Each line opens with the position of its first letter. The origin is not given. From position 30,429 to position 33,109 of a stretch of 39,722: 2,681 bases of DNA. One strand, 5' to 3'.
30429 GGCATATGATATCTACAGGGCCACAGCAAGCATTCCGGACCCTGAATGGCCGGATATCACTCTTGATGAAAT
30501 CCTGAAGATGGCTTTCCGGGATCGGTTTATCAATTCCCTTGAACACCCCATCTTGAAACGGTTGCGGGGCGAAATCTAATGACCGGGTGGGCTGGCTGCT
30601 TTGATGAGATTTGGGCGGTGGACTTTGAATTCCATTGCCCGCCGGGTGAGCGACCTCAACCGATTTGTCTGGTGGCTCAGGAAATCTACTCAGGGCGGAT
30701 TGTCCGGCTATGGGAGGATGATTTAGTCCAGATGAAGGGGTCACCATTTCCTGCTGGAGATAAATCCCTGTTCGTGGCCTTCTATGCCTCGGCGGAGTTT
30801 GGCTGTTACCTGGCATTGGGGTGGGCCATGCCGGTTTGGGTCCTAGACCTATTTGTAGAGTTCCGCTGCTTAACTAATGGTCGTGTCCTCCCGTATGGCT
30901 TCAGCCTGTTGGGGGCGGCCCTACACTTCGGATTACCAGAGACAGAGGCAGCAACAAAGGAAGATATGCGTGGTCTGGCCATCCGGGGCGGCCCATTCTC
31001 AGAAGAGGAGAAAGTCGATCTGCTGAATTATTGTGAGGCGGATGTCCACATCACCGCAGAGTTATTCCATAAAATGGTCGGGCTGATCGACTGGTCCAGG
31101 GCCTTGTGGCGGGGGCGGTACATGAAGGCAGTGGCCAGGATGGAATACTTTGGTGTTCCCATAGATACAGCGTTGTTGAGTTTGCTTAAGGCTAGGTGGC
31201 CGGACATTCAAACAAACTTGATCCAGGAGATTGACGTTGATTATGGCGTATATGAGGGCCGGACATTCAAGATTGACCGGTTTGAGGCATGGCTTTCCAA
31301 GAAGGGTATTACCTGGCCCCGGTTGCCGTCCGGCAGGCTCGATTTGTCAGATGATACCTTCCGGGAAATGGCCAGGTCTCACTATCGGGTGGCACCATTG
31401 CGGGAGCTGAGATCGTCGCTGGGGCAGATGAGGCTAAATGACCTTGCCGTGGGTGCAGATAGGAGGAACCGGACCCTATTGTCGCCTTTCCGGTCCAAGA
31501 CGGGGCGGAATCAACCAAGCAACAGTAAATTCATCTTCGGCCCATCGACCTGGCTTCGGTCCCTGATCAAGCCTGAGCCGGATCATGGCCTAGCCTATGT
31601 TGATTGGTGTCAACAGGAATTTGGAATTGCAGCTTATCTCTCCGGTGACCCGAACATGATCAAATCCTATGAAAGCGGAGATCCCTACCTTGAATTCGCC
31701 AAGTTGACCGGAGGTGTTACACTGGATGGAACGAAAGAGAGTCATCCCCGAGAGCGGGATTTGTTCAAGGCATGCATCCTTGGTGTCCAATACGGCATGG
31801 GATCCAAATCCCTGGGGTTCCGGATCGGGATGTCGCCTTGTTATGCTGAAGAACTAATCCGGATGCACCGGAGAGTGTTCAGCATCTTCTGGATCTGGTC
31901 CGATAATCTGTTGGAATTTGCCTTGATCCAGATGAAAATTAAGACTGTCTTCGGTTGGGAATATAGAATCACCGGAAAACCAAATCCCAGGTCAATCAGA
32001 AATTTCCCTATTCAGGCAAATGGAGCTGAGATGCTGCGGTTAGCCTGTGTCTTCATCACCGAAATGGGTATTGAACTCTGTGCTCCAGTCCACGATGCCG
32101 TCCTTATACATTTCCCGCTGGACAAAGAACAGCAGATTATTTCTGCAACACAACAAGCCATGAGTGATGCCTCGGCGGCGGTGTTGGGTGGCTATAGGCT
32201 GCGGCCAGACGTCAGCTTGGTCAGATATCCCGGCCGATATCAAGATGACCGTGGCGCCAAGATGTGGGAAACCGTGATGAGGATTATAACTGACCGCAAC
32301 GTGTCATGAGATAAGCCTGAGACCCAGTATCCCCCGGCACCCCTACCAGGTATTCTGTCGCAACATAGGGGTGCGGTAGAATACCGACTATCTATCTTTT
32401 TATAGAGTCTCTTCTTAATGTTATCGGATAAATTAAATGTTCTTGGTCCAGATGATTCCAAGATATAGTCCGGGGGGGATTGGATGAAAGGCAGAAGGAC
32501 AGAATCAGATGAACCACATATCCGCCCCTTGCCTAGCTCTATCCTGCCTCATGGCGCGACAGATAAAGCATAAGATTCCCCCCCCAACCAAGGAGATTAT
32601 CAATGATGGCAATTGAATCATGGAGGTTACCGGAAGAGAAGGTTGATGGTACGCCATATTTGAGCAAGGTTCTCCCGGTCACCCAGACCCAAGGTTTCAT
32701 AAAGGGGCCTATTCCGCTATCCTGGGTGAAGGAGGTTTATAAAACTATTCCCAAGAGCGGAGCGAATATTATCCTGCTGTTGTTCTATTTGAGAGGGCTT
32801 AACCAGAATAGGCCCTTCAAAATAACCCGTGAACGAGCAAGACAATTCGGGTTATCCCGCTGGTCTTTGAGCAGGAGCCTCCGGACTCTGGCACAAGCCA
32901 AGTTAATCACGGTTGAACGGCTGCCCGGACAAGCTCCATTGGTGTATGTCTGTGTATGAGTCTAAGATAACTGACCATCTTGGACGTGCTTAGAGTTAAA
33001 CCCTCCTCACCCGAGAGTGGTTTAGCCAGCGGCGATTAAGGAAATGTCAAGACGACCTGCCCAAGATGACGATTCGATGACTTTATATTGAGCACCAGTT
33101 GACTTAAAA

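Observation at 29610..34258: Compact PolA-centred replication-like cassette with no other mobile-element hallmarks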

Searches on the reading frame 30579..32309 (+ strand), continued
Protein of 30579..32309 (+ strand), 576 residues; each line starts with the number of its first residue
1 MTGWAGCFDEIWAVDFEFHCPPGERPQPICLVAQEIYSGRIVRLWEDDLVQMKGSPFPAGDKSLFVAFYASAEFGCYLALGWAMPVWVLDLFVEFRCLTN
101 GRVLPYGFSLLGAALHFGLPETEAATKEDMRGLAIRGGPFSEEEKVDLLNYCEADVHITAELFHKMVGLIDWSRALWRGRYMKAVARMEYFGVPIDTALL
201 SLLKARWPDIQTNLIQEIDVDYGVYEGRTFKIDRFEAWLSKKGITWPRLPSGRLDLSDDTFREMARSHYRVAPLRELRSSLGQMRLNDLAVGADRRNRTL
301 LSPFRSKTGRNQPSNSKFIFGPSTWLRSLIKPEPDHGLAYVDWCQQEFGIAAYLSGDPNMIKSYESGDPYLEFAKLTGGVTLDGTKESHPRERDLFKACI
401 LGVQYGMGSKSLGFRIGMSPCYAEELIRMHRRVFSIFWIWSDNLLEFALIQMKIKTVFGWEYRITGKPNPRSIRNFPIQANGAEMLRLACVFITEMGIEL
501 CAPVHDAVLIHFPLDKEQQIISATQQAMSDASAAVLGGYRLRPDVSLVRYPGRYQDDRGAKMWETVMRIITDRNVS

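Call 69: find_encoding_contigs(protein=P0059, flank=7000, max_places=8)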
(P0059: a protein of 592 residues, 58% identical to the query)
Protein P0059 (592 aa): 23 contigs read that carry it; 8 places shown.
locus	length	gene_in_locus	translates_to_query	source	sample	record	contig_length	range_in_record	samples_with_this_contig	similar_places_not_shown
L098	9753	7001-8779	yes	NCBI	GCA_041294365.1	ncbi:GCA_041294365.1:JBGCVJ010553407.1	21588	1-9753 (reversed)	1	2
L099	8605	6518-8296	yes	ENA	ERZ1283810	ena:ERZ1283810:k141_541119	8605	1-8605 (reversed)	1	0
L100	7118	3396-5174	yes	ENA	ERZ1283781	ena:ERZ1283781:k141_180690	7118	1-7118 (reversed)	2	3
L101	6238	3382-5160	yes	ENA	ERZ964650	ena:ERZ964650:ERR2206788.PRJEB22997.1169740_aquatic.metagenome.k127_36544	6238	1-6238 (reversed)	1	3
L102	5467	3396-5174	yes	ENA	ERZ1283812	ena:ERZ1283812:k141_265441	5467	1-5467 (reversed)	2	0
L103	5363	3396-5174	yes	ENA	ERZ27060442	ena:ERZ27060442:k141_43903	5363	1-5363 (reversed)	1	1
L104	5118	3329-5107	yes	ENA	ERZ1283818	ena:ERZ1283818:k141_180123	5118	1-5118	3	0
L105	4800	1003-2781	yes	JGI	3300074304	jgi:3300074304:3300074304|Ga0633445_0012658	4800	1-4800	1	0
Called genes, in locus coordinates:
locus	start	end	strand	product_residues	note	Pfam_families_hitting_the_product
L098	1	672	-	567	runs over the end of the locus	PF00449:Urease_alpha, PF01979:Amidohydro_1, PF07969:Amidohydro_3 (weak)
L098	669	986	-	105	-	PF00699:Urease_beta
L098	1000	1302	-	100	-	PF00547:Urease_gamma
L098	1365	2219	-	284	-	PF01774:UreD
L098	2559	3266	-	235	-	-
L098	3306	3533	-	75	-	-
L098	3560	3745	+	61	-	-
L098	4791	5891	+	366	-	-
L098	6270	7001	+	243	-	-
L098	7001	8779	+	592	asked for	PF00476:DNA_pol_A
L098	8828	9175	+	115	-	-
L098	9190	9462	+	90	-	-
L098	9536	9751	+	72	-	?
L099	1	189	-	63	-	?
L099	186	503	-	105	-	PF00699:Urease_beta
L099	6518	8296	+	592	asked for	PF00476:DNA_pol_A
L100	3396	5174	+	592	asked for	PF00476:DNA_pol_A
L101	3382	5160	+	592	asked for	PF00476:DNA_pol_A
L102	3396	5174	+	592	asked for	PF00476:DNA_pol_A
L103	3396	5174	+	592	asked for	PF00476:DNA_pol_A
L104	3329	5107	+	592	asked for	PF00476:DNA_pol_A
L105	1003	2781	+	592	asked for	PF00476:DNA_pol_A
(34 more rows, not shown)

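Call 80: search_protein_families(library=pfam, proteins=[L001:10390-11727:+], max_evalue=0.001)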
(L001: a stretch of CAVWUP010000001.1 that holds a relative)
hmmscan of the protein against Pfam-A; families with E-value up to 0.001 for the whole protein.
L001:10390-11727:+ (445 aa): 1 family
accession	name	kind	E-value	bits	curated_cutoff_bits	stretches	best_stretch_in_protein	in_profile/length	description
PF00589.27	Phage_integrase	-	2.4e-09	37.6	27.1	1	222-401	2-167/172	Phage integrase family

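Call 104: search_protein_families(library=phrogs, proteins=[L006:8343-9140:+, L009:7314-8564:+, L098:4791-5891:+, L006:6207-6845:-], max_evalue=0.01)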
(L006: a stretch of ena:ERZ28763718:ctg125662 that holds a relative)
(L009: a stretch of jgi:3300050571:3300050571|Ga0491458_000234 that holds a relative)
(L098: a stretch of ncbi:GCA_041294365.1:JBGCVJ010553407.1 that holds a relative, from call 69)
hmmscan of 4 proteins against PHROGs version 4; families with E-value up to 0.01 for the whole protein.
L006:8343-9140:+ (265 aa): 0 families

L009:7314-8564:+ (416 aa): 0 families

L098:4791-5891:+ (366 aa): 0 families

L006:6207-6845:- (212 aa): 0 families

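Call 108: predict_structure(alignment_id=A3)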
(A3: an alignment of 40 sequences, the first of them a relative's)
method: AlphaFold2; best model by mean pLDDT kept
length: 576 residues; sequences in the alignment: 40
mean_pLDDT: 90.4   pTM: 0.89
mean pLDDT of the five models: 90.4, 88.1, 86.6, 86.3, 85.4
residues with pLDDT >= 90: 386; 70-90: 171; 50-70: 15; < 50: 4
segments of 3 or more residues with pLDDT < 50: none
pLDDT, mean of each block of 10 residues (from residue 1): 73 96 93 96 96 91 95 96 96 94 90 92 72 89 95 95 95 93 96 95 88 87 87 93 85 87 81 86 78 92 78 76 87 97 94 96 94 95 92 92 84 84 95 96 94 88 87 90 95 97 91 98 98 95 95 90 90 62
secondary structure, 60 per line:
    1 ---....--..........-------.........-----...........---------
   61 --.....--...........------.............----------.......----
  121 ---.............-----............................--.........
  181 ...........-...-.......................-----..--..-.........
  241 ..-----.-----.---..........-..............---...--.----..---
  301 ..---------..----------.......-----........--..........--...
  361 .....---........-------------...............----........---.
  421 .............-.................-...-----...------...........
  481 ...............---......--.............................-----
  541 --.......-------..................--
elements in order: H4-7 E10-19 E27-35 E41-45 H46-51 E63-67 H70-80 E87-90 H91-99 H110-116 H124-136 H142-169 H172-191 E193-195 H197-219 H232-242 H258-267 H269-282 H324-329 E336-343 H346-355 H358-365 H369-376 H390-404 H409-416 H420-433 H435-451 E453-455 E461-463 H470-495 E499-504 E507-513 H514-535 E543-549 H557-574

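Call 111: fold_search(model_id=the predicted structure, library=pdb)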
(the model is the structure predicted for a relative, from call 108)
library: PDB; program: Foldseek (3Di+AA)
matches with E <= 10: 663; with E <= 0.001: 225
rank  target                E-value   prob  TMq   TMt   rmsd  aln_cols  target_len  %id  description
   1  6dsu_A                8.6e-22  1.00  0.69  0.69   6.6       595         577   16  Bst DNA polymerase I pre-insertion complex structure (released 2018-10-31)
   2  8xk7_A                1.4e-21  1.00  0.64  0.67   7.7       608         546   20  binary complex of DNA polymerase SFM4-3 recognizing C2 methyoxy nucleotide (released 2024-11-27)
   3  6p5c_A                1.9e-21  1.00  0.70  0.70   5.7       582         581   16  Bacillus Fragment DNA polymerase mutant I716M (released 2020-03-25)
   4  4xiu_A                2.2e-21  1.00  0.67  0.71   5.9       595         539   20  Binary complex structure of Klenow fragment of Taq DNA polymerase I707L mutant with DNA containing TTT overhang (released 2015-01-21)
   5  3po4_A                2.6e-21  1.00  0.66  0.70   6.3       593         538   20  Structure of a mutant of the large fragment of DNA polymerase I from Thermus aquaticus in complex with a blunt-ended D (released 2011-06-15)
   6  8jrb_A                3.0e-21  1.00  0.68  0.68   6.0       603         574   19  Structure of DNA polymerase 1 from Aquifex pyrophilus (released 2024-05-22)
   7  2y1i_A                4.4e-21  1.00  0.69  0.68   6.7       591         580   16  Crystal structure of a S-diastereomer analogue of the spore photoproduct in complex with fragment DNA polymerase I fro (released 2011-07-27)
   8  5o7t_A                5.0e-21  1.00  0.63  0.67   6.5       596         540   19  Crystal structure of KlenTaq mutant M747K in a closed ternary complex with a dG:dCTP base pair (released 2017-11-29)
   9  3lwm_A                6.6e-21  1.00  0.65  0.69   6.2       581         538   20  Structure of the large fragment of thermus aquaticus DNA polymerase I in complex with a blunt-ended DNA and ddATP (released 2010-05-05)
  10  3rtv_A                7.0e-21  1.00  0.63  0.67   6.6       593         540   20  Crystal structure of the large fragment of DNA polymerase I from Thermus Aquaticus in a closed ternary complex with na (released 2012-05-30)
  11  3rrg_A                7.6e-21  1.00  0.65  0.69   6.6       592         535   20  Ternary Structure of the large fragment of Taq DNA polymerase bound to an abasic site and a ddGTP (released 2012-02-15)
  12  3lwl_A                8.0e-21  1.00  0.64  0.69   6.4       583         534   20  Structure of Klenow fragment of Taq polymerase in complex with an abasic site (released 2010-05-05)
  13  3sz2_A                8.8e-21  1.00  0.64  0.69   6.3       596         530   19  Crystal structure of the large fragment of DNA polymerase I from Thermus Aquaticus in an open binary complex with dG a (released 2012-06-06)
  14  4bwj_A                8.8e-21  1.00  0.63  0.66   7.0       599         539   20  KlenTaq mutant in complex with DNA and ddCTP (released 2013-09-18)
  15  4ktq_A                1.0e-20  1.00  0.67  0.71   6.4       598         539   20  BINARY COMPLEX OF THE LARGE FRAGMENT OF DNA POLYMERASE I FROM T. AQUATICUS BOUND TO A PRIMER/TEMPLATE DNA (released 1999-01-13)
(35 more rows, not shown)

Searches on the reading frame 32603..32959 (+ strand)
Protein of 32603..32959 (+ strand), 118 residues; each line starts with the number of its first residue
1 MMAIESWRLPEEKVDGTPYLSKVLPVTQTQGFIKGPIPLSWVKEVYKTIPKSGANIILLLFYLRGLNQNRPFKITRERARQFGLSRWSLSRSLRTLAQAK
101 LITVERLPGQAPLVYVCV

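Call 3: search_protein_families(library=pfam, proteins=[window:32603-32959:+], max_evalue=0.1)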
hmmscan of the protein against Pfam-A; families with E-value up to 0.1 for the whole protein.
window:32603-32959:+ (118 aa): 4 families
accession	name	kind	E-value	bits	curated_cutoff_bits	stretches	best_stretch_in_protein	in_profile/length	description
PF13545.12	HTH_Crp_2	-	0.0056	17.1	27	1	75-104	24-54/70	Crp-like helix-turn-helix domain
PF12802.13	MarR_2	-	0.02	15.5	27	1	79-110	27-58/61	MarR family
PF00392.27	GntR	-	0.025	14.7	27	1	79-106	31-58/64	Bacterial regulatory proteins, gntR family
PF01047.28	MarR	-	0.094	13.1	24.6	0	61-108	7-53/59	MarR family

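Call 4: search_protein_families(library=padloc, proteins=[window:32603-32959:+], max_evalue=0.1)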
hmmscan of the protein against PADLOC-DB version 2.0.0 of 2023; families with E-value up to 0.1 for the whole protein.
window:32603-32959:+ (118 aa): 0 families

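Call 5: search_protein_families(library=phrogs, proteins=[window:32603-32959:+], max_evalue=0.1)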
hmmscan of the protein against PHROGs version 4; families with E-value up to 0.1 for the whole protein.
window:32603-32959:+ (118 aa): 0 families

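Call 37: search_protein_families(library=ncbifam, proteins=[window:32603-32959:+], max_evalue=0.1)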
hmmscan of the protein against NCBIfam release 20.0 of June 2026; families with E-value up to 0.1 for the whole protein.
window:32603-32959:+ (118 aa): 4 families
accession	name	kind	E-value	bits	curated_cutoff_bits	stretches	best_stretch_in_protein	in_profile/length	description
NF033789.1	repress_SdpR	subfamily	0.034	14.1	100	1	77-106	26-55/79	autorepressor SdpR family transcription factor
NF033788.1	HTH_metalloreg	subfamily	0.042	13.7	55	1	79-106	32-59/77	metalloregulator ArsR/SmtB family transcription factor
TIGR02684.1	dnstrm_HI1420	hypoth_equivalog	0.087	13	53.7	0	77-106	48-77/89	addiction module antidote protein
TIGR02018.2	his_ut_repres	equivalog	0.089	12.2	220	0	79-105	30-56/226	histidine utilization transcriptional repressor HutC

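Call 85: search_solved_structures(query=A2, max_evalue=10)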
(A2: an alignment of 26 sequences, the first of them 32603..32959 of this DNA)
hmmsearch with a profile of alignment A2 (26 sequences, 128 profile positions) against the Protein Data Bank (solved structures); distinct sequences matched with E-value up to 10: 41.
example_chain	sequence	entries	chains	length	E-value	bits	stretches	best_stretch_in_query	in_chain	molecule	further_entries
8pqm_A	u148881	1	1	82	0.0015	21.9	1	78-111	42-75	FadR family transcriptional regulator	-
9wfi_A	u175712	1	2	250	0.0048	20.2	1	78-113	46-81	Uncharacterized HTH-type transcriptional regulator Rv0494,Fatty acid metabolism regulator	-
9day_A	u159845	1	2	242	0.016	18.5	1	79-109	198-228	Transcriptional regulator, putative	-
4mnu_A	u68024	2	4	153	0.025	17.9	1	76-112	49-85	SlyA-like transcription regulator | MarR family transcriptional regulator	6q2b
3bdd_A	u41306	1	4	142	0.051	16.9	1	79-125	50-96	Regulatory protein MarR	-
3c7j_A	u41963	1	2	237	0.06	16.6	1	78-113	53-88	Transcriptional regulator, GntR family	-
3ihu_A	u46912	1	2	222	0.062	16.6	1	77-112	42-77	Transcriptional regulator, GntR family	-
4fx0_A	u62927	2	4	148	0.07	16.4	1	72-120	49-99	PROBABLE TRANSCRIPTIONAL REPRESSOR PROTEIN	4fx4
2b0l_A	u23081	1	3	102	0.083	16.2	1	73-121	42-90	GTP-sensing transcriptional pleiotropic repressor codY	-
4egy_A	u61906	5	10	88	0.29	14.4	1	72-104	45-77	Arabinose metabolism transcriptional repressor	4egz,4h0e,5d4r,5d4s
2di3_A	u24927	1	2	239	0.34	14.2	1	78-112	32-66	Bacterial regulatory proteins, GntR family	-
1v4r_A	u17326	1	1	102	0.39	14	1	80-110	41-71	Transcriptional Repressor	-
5tjj_A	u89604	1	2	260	0.4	14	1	68-112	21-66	Transcriptional regulator, IclR family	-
2p4w_A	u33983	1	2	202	0.41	13.9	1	79-105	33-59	Transcriptional regulatory protein arsR family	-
5ey2_A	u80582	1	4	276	0.41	13.9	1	69-120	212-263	GTP-sensing transcriptional pleiotropic repressor CodY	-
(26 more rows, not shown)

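Call 86: search_protein_families(library=pfam, alignment_id=A2, max_evalue=0.1)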
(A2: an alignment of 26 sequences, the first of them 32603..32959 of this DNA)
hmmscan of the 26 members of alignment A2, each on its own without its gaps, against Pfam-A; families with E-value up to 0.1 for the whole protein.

A. member 1, window:32603-32959:+ (118 aa): 4 families
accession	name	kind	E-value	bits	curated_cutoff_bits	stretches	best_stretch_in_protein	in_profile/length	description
PF13545.12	HTH_Crp_2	-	0.0056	17.1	27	1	75-104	24-54/70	Crp-like helix-turn-helix domain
PF12802.13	MarR_2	-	0.02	15.5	27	1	79-110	27-58/61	MarR family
PF00392.27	GntR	-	0.025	14.7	27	1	79-106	31-58/64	Bacterial regulatory proteins, gntR family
PF01047.28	MarR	-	0.094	13.1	24.6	0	61-108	7-53/59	MarR family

B. families by the number of members that match (of 26 scanned): 21 families
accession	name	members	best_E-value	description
PF13545.12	HTH_Crp_2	7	0.0014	Crp-like helix-turn-helix domain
PF12802.13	MarR_2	6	2.4e-05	MarR family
PF01978.25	TrmB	5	0.0023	Sugar-specific transcriptional regulator TrmB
PF00392.27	GntR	5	0.0074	Bacterial regulatory proteins, gntR family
PF01047.28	MarR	4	0.0064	MarR family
PF12840.13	HTH_20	3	8.9e-05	Helix-turn-helix domain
PF13730.12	HTH_36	3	0.027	Helix-turn-helix domain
PF08279.18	HTH_11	2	0.00042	HTH domain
PF13518.12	HTH_28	2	0.011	Helix-turn-helix domain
PF13412.12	HTH_24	1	0.0012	Winged helix-turn-helix DNA-binding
PF13551.12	HTH_29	1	0.0039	Winged helix-turn helix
PF01022.26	HTH_5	1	0.0097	Bacterial regulatory protein, arsR family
PF09339.16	HTH_IclR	1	0.012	IclR helix-turn-helix domain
PF22798.2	DUF5817_CT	1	0.014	DUF5817, C-terminal domain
PF01475.25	FUR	1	0.022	Ferric uptake regulator family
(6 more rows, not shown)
